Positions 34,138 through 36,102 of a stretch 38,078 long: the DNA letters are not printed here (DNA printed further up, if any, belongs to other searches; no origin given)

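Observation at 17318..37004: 16-gene, 19.7-kb translationally coupled glycan operon: 9 cytoplasmic GTs plus two non-STT3 GT-C-like enzymes, but no recognisable priming transferase, Wzx/Wzy, Wzz or in-operon exporter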

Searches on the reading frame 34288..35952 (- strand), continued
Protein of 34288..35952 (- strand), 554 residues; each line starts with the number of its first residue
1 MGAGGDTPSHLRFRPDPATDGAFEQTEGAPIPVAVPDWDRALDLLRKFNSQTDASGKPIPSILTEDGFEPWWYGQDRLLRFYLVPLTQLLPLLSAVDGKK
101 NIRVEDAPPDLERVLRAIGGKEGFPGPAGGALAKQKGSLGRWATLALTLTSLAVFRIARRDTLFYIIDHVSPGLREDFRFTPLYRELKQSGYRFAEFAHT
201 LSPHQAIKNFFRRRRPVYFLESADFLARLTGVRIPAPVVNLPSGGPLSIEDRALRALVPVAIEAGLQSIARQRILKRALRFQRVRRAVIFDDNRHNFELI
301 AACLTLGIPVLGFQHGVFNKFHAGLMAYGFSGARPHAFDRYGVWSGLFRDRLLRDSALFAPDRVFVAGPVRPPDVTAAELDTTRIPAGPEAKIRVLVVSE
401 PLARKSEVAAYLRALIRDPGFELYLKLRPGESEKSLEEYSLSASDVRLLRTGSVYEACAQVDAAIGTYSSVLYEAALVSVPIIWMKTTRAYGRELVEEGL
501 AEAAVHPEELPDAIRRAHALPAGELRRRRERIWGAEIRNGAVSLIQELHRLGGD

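Call 82: search_protein_families(library=ncbifam, proteins=[L027:3154-4035:+, L027:3959-5368:+, L107:7-1215:+, L107:4480-5697:+, L107:3632-4093:+, L027:1508-2332:+, L026:7711-8499:+, L027:243-1193:+], max_evalue=0.00001)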
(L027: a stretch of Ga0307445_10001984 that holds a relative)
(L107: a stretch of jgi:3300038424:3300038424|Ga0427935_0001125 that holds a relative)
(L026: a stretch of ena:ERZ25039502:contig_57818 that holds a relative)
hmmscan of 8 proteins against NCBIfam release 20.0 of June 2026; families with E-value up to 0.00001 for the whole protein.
L027:3154-4035:+ (293 aa): 2 families
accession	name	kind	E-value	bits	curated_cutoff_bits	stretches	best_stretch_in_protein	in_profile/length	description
NF050109.1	galactan_ABC_perm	equivalog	5.8e-17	62.1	380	1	36-275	14-255/272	galactan export ABC transporter permease subunit Wzm/RfbD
NF050053.1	CapPschTportKpsM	equivalog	1.1e-10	41.9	300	1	45-265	4-229/257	capsule polysaccharide transporter KpsM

L027:3959-5368:+ (469 aa): 175 families (the best 25 are shown)
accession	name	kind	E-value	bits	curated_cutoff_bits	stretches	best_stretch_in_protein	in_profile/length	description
NF010065.0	PRK13545.1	equivalog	9.5e-57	192.9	538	1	81-282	35-235/549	teichoic acids export protein ATP-binding subunit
NF050108.1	galactan_ABC_ATP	equivalog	8.7e-52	175.7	400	1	81-282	40-241/244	galactan export ABC transporter ATP-binding subunit Wzt/RfbE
NF010066.0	PRK13546.1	equivalog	4e-47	160.8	320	1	81-282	35-235/264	teichoic acids export ABC transporter ATP-binding subunit TagH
TIGR01188.1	drrA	subfamily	9.2e-37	126.9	312.45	1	84-288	7-221/302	daunorubicin resistance ABC transporter, ATP-binding protein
TIGR04521.1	ECF_ATPase_2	equivalog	5.2e-29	101.2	330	2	160-290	113-245/279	energy-coupling factor transporter ATPase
NF010060.0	PRK13537.1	equivalog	1.2e-28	100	521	1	87-289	32-245/314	nodulation factor ABC transporter ATP-binding protein NodI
NF010059.0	PRK13536.1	equivalog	1.3e-26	93.2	549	1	87-283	60-267/342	nodulation factor ABC transporter ATP-binding protein NodI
TIGR04520.1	ECF_ATPase_1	equivalog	5.9e-26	91.5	315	2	161-289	107-235/269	energy-coupling factor transporter ATPase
TIGR01288.1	nodI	equivalog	7.6e-26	90.8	424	1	87-285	21-230/303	nodulation factor ABC transporter ATP-binding protein NodI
TIGR02142.1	modC_ABC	equivalog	6.6e-25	88.1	285.05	1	88-281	15-223/353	molybdenum ABC transporter ATP-binding protein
NF010068.0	PRK13548.1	equivalog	9e-24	84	261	2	86-132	21-67/261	heme ABC transporter ATP-binding protein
TIGR03375.1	type_I_sec_LssB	subfamily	1.5e-23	83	693.1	2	84-131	481-528/696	type I secretion system permease/ATPase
TIGR01186.1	proV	subfamily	6e-23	81.5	326.6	1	85-278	8-218/363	betaine/proline/choline family ABC transporter ATP-binding protein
TIGR03873.1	F420-0_ABC_ATP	hypoth_equivalog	8.2e-23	81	372.4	2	168-283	115-230/256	putative F420-0 ABC transporter ATP-binding protein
TIGR01166.1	cbiO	subfamily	2e-22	79.6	211.8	2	85-132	7-54/190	cobalt ABC transporter, ATP-binding protein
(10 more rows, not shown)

L107:7-1215:+ (402 aa): 174 families (the best 25 are shown)
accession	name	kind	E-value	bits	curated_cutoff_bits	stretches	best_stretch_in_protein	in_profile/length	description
NF010065.0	PRK13545.1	equivalog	1.2e-57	195.9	538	1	15-221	31-236/549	teichoic acids export protein ATP-binding subunit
NF050108.1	galactan_ABC_ATP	equivalog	2.7e-53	180.7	400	1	16-219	37-240/244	galactan export ABC transporter ATP-binding subunit Wzt/RfbE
NF010066.0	PRK13546.1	equivalog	1.7e-46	158.8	320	1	18-227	34-242/264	teichoic acids export ABC transporter ATP-binding subunit TagH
TIGR01188.1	drrA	subfamily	1.2e-37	129.8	312.45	1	21-213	6-209/302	daunorubicin resistance ABC transporter, ATP-binding protein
TIGR04521.1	ECF_ATPase_2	equivalog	5e-28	98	330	2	90-222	105-239/279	energy-coupling factor transporter ATPase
NF010060.0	PRK13537.1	equivalog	4.1e-27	94.9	521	1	25-218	32-236/314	nodulation factor ABC transporter ATP-binding protein NodI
NF010059.0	PRK13536.1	equivalog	4.8e-26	91.3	549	1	25-212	60-258/342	nodulation factor ABC transporter ATP-binding protein NodI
TIGR03375.1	type_I_sec_LssB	subfamily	4.9e-26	91.2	693.1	2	22-69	481-528/696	type I secretion system permease/ATPase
TIGR04520.1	ECF_ATPase_1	equivalog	1.9e-25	89.8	315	2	98-222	106-230/269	energy-coupling factor transporter ATPase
TIGR01288.1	nodI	equivalog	2.9e-25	88.9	424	1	25-215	21-222/303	nodulation factor ABC transporter ATP-binding protein NodI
TIGR01186.1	proV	subfamily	2.3e-24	86.2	326.6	1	22-210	7-212/363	betaine/proline/choline family ABC transporter ATP-binding protein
TIGR02673.1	FtsE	equivalog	4.8e-24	85.2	264.85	2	20-70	14-64/214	cell division ATP-binding protein FtsE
NF010068.0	PRK13548.1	equivalog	1.2e-23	83.5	261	2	24-70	21-67/261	heme ABC transporter ATP-binding protein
TIGR03864.1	PQQ_ABC_ATP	hypoth_equivalog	9.2e-23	80.9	302.25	1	22-218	15-222/236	ABC transporter, ATP-binding subunit, PQQ-dependent alcohol dehydrogenase system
NF010156.0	PRK13635.1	equivalog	1.5e-22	80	392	2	20-70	19-69/279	energy-coupling factor ABC transporter ATP-binding protein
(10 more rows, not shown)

L107:4480-5697:+ (405 aa): 176 families (the best 25 are shown)
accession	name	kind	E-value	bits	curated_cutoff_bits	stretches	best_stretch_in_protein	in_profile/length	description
NF010065.0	PRK13545.1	equivalog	2.6e-59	201.3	538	1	14-217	33-235/549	teichoic acids export protein ATP-binding subunit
NF050108.1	galactan_ABC_ATP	equivalog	2.3e-54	184.2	400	1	16-217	40-241/244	galactan export ABC transporter ATP-binding subunit Wzt/RfbE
NF010066.0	PRK13546.1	equivalog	6.4e-48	163.4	320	1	13-216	32-234/264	teichoic acids export ABC transporter ATP-binding subunit TagH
TIGR01188.1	drrA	subfamily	5.3e-37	127.7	312.45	1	18-295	6-284/302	daunorubicin resistance ABC transporter, ATP-binding protein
NF010060.0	PRK13537.1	equivalog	5.7e-30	104.3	521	1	20-228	30-249/314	nodulation factor ABC transporter ATP-binding protein NodI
TIGR04521.1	ECF_ATPase_2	equivalog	1.8e-28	99.4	330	2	87-216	105-236/279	energy-coupling factor transporter ATPase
NF010059.0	PRK13536.1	equivalog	2.6e-27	95.5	549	1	21-226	59-275/342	nodulation factor ABC transporter ATP-binding protein NodI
TIGR01288.1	nodI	equivalog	1.7e-26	92.9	424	1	21-226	20-236/303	nodulation factor ABC transporter ATP-binding protein NodI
TIGR04520.1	ECF_ATPase_1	equivalog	9.9e-26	90.7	315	2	96-215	107-226/269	energy-coupling factor transporter ATPase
TIGR01186.1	proV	subfamily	2e-23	83.1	326.6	1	19-214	7-219/363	betaine/proline/choline family ABC transporter ATP-binding protein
NF010068.0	PRK13548.1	equivalog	5.1e-23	81.5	261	2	21-67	21-67/261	heme ABC transporter ATP-binding protein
NF033858.1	ABC2_perm_RbbA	equivalog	6e-23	80.7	1050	1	19-225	280-496/909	ribosome-associated ATPase/putative transporter RbbA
TIGR03375.1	type_I_sec_LssB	subfamily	7.6e-23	80.7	693.1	2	16-66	478-528/696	type I secretion system permease/ATPase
TIGR01166.1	cbiO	subfamily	1.9e-22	79.6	211.8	2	20-67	7-54/190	cobalt ABC transporter, ATP-binding protein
NF010156.0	PRK13635.1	equivalog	3.7e-22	78.8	392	2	19-68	21-70/279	energy-coupling factor ABC transporter ATP-binding protein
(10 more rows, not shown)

L107:3632-4093:+ (153 aa): 0 families

L027:1508-2332:+ (274 aa): 6 families
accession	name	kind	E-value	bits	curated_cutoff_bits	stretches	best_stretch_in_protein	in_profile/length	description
TIGR03584.1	PseF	equivalog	1.6e-26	93.4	205.7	1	39-262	2-217/222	pseudaminic acid cytidylyltransferase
NF003948.0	PRK05450.1-1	equivalog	1.1e-09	37.9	281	1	38-225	7-191/248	3-deoxy-manno-octulosonate cytidylyltransferase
NF003950.0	PRK05450.1-3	subfamily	1.8e-09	37.3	234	1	39-180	5-140/248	3-deoxy-manno-octulosonate cytidylyltransferase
NF003952.0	PRK05450.1-5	subfamily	2.1e-09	36.9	193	1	39-184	5-143/250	3-deoxy-manno-octulosonate cytidylyltransferase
NF009905.0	PRK13368.1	subfamily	3.9e-09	36.2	255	1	38-224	4-185/243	3-deoxy-manno-octulosonate cytidylyltransferase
TIGR00466.1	kdsB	equivalog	3e-06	26.8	155.2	1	39-160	5-119/241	3-deoxy-manno-octulosonate cytidylyltransferase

L026:7711-8499:+ (262 aa): 0 families

L027:243-1193:+ (316 aa): 24 families
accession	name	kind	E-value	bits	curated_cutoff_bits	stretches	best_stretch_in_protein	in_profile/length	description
TIGR04180.1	EDH_00030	hypoth_equivalog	2.5e-22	79.3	475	1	28-264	2-263/297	NAD-dependent 4,6-dehydratase LegB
TIGR03466.1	HpnA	hypoth_equivalog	8.4e-21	74.2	367.65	1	27-145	3-122/327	hopanoid-associated sugar epimerase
TIGR01181.1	dTDP_gluc_dehyt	equivalog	1.5e-20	73.6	365.1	1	28-267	3-272/321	dTDP-glucose 4,6-dehydratase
TIGR01179.1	galE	equivalog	5e-20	71.6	262.3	1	28-184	3-183/332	UDP-glucose 4-epimerase GalE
NF042422.1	oxyalk_red_OleD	equivalog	5.3e-20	72.1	580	1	28-151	4-125/329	2-alkyl-3-oxoalkanoate reductase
TIGR01746.1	Thioester-redct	subfamily_domain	2.2e-15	56.8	213.35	1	84-262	87-285/371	thioester reductase domain-containing protein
NF042423.1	oxyalk_red_Shew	equivalog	1.3e-14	54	580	1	25-140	9-122/331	2-alkyl-3-oxoalkanoate reductase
TIGR04130.1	FnlA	equivalog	3.1e-12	46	730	1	67-224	55-210/337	UDP-N-acetylglucosamine 4,6-dehydratase/5-epimerase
NF058621.1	DiazavRedAvaA7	equivalog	3.2e-12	46.7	400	1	28-259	4-250/304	3-diazoavenalumate denitrifying reductase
NF052578.1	StrlDmthSdmBMthl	equivalog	9.1e-12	45.4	600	1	27-137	3-114/328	sterol demethylase protein SdmB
NF043036.1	ErythonDh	equivalog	5.9e-11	42.1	325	1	28-143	4-132/321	D-erythronate dehydrogenase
NF007956.0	PRK10675.1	subfamily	7.3e-11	41.8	394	1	28-143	4-131/338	UDP-glucose 4-epimerase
TIGR03589.1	PseB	equivalog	1.4e-10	40.7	407.75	1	28-181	8-172/324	UDP-N-acetylglucosamine 4,6-dehydratase (inverting)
NF047922.1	GDPFucSynFcl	equivalog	4.9e-10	39.4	500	1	147-270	134-268/308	GDP-L-fucose synthase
TIGR01214.1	rmlD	equivalog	5.3e-10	38.9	224.05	1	28-203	3-175/285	dTDP-4-dehydrorhamnose reductase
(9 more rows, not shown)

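Call 90: find_encoding_contigs(protein=P0146, flank=10000, max_places=1)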
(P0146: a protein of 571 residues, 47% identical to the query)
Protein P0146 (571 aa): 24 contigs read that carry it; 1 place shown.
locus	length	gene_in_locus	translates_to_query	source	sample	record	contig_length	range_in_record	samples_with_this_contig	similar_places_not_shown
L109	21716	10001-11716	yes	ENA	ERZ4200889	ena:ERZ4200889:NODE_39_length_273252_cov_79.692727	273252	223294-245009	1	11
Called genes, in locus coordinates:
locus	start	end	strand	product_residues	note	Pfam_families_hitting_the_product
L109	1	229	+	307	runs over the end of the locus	PF01061:ABC2_membrane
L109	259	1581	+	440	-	PF00005:ABC_tran, PF13304:AAA_21 (faint), PF14524:Wzt_C (weak)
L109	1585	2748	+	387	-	PF13439:Glyco_transf_4, PF00534:Glycos_transf_1, PF13692:Glyco_trans_1_4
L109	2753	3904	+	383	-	PF13439:Glyco_transf_4, PF13579:Glyco_trans_4_4 (weak), PF20706:GT4-conflict (weak), PF00534:Glycos_transf_1, PF13692:Glyco_trans_1_4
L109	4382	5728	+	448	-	PF00005:ABC_tran, PF13304:AAA_21 (faint)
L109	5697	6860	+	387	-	PF13439:Glyco_transf_4, PF13579:Glyco_trans_4_4 (weak), PF20706:GT4-conflict (weak), PF00534:Glycos_transf_1, PF13692:Glyco_trans_1_4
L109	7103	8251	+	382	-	PF13439:Glyco_transf_4, PF13579:Glyco_trans_4_4 (weak), PF00534:Glycos_transf_1, PF13692:Glyco_trans_1_4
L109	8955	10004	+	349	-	PF01408:GFO_IDH_MocA, PF03447:NAD_binding_3 (faint), PF22725:GFO_IDH_MocA_C3 (weak)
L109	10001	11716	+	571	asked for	-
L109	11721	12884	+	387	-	PF13439:Glyco_transf_4, PF13579:Glyco_trans_4_4, PF20706:GT4-conflict, PF00534:Glycos_transf_1, PF13692:Glyco_trans_1_4, PF13524:Glyco_trans_1_2 (weak)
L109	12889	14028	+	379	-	PF13439:Glyco_transf_4, PF13579:Glyco_trans_4_4, PF00534:Glycos_transf_1, PF13692:Glyco_trans_1_4, PF13524:Glyco_trans_1_2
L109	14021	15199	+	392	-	PF13439:Glyco_transf_4, PF00534:Glycos_transf_1, PF13692:Glyco_trans_1_4, PF13524:Glyco_trans_1_2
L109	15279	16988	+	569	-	PF26626:DUF8201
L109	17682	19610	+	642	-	PF02366:PMT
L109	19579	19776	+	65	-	-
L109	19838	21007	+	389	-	PF13439:Glyco_transf_4, PF13579:Glyco_trans_4_4, PF20706:GT4-conflict, PF00534:Glycos_transf_1, PF13692:Glyco_trans_1_4, PF13524:Glyco_trans_1_2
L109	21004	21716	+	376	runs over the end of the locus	PF13579:Glyco_trans_4_4 (weak), PF20706:GT4-conflict (weak), PF00534:Glycos_transf_1, PF13692:Glyco_trans_1_4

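Call 91: find_encoding_contigs(protein=P0131, flank=10000, max_places=1)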
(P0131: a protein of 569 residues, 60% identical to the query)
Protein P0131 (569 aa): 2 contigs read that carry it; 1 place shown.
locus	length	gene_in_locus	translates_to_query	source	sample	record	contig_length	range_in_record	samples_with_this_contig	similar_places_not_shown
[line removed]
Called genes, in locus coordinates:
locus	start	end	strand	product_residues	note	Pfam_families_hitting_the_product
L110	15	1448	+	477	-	PF00535:Glycos_transf_2, PF10111:Glyco_tranf_2_2 (faint), PF13641:Glyco_tranf_2_3, PF13632:Glyco_trans_2_3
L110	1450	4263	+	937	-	PF10131:PTPS_related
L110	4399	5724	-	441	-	PF00232:Glyco_hydro_1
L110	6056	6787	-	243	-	PF00583:Acetyltransf_1 (weak), PF08445:FR47, PF12746:GNAT_acetyltran (faint)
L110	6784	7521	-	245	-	PF01553:Acyltransferase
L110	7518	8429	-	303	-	PF01476:LysM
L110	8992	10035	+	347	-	PF01408:GFO_IDH_MocA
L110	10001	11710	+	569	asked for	-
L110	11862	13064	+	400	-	PF13439:Glyco_transf_4, PF13477:Glyco_trans_4_2 (faint), PF13579:Glyco_trans_4_4, PF20706:GT4-conflict, PF00534:Glycos_transf_1, PF13692:Glyco_trans_1_4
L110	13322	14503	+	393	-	PF13439:Glyco_transf_4, PF13579:Glyco_trans_4_4 (weak), PF20706:GT4-conflict (weak), PF00534:Glycos_transf_1, PF13692:Glyco_trans_1_4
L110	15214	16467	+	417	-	PF13439:Glyco_transf_4 (weak), PF00534:Glycos_transf_1, PF13692:Glyco_trans_1_4, PF13524:Glyco_trans_1_2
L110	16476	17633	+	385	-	PF13439:Glyco_transf_4, PF00534:Glycos_transf_1, PF13692:Glyco_trans_1_4, PF13524:Glyco_trans_1_2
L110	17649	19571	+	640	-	PF02366:PMT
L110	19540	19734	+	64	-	-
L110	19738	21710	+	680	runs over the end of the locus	-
